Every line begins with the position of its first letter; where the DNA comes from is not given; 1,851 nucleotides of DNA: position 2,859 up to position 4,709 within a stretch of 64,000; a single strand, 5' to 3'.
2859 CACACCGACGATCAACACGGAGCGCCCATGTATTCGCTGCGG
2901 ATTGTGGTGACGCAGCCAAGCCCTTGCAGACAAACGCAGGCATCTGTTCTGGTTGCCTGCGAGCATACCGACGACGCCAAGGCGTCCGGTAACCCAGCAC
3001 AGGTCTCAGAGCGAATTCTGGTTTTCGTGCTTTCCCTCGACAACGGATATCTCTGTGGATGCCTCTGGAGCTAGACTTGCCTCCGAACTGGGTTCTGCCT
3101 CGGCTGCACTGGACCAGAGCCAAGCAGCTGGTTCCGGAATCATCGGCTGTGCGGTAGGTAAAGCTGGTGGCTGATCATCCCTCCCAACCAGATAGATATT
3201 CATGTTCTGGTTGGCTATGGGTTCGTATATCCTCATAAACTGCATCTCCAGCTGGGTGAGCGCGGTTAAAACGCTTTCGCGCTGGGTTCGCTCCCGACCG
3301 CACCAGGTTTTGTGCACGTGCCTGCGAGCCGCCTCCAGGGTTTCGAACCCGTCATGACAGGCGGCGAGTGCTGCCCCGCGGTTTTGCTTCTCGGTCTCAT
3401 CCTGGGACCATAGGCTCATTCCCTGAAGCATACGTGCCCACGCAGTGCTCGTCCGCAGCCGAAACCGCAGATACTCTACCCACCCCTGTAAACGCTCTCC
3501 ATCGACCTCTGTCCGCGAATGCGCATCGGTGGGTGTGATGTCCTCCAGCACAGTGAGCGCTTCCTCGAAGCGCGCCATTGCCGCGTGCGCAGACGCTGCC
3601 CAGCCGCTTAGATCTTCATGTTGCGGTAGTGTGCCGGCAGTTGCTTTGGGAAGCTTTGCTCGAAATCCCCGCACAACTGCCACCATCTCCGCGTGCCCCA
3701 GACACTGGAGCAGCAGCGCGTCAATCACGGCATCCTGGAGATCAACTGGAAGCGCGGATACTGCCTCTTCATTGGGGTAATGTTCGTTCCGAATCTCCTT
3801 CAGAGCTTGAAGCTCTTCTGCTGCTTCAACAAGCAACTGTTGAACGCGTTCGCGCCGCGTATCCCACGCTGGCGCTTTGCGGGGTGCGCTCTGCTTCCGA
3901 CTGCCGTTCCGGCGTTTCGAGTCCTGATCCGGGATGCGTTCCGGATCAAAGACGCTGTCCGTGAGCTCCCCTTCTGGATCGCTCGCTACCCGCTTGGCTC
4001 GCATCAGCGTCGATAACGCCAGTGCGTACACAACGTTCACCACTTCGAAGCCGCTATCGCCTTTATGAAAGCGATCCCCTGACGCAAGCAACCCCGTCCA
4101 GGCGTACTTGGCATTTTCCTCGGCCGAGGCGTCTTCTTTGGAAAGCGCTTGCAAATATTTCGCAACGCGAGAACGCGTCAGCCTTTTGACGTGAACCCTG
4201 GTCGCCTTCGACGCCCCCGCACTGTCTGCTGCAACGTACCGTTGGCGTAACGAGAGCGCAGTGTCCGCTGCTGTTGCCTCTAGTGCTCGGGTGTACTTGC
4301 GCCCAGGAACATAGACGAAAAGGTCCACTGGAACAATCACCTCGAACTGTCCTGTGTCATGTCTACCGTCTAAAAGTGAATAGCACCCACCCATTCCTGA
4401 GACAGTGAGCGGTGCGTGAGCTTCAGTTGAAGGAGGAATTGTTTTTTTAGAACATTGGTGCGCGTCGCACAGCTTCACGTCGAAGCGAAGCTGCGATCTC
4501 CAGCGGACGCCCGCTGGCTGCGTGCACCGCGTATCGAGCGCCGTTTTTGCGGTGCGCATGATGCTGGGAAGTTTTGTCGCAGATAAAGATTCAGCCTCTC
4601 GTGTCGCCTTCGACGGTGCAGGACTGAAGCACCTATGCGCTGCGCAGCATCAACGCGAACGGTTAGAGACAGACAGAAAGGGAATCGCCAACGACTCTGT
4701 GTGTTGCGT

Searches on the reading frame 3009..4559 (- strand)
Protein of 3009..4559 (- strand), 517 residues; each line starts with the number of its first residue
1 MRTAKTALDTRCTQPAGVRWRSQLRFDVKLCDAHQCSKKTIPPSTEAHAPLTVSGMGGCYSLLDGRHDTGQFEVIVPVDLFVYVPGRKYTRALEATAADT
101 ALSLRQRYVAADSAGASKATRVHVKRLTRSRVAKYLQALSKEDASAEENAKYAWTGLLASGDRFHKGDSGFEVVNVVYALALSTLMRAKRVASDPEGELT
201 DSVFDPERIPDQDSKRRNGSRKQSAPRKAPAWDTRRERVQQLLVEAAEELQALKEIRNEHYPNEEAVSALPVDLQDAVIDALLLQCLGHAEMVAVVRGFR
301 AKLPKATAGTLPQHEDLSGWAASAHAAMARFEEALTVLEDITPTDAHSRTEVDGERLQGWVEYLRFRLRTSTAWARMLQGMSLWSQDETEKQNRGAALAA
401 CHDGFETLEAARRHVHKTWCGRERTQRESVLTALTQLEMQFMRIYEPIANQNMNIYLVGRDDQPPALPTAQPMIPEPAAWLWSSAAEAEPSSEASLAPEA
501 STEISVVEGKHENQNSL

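Call 23: search_protein_families(library=pfam, proteins=[window:3009-4559:-], max_evalue=0.01)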
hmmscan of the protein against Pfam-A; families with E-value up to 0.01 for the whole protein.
window:3009-4559:- (517 aa): 1 family
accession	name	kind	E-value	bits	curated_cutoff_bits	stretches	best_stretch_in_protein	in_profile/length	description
PF14559.12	TPR_19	-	0.0049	17.6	25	0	311-348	21-58/68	Tetratricopeptide repeat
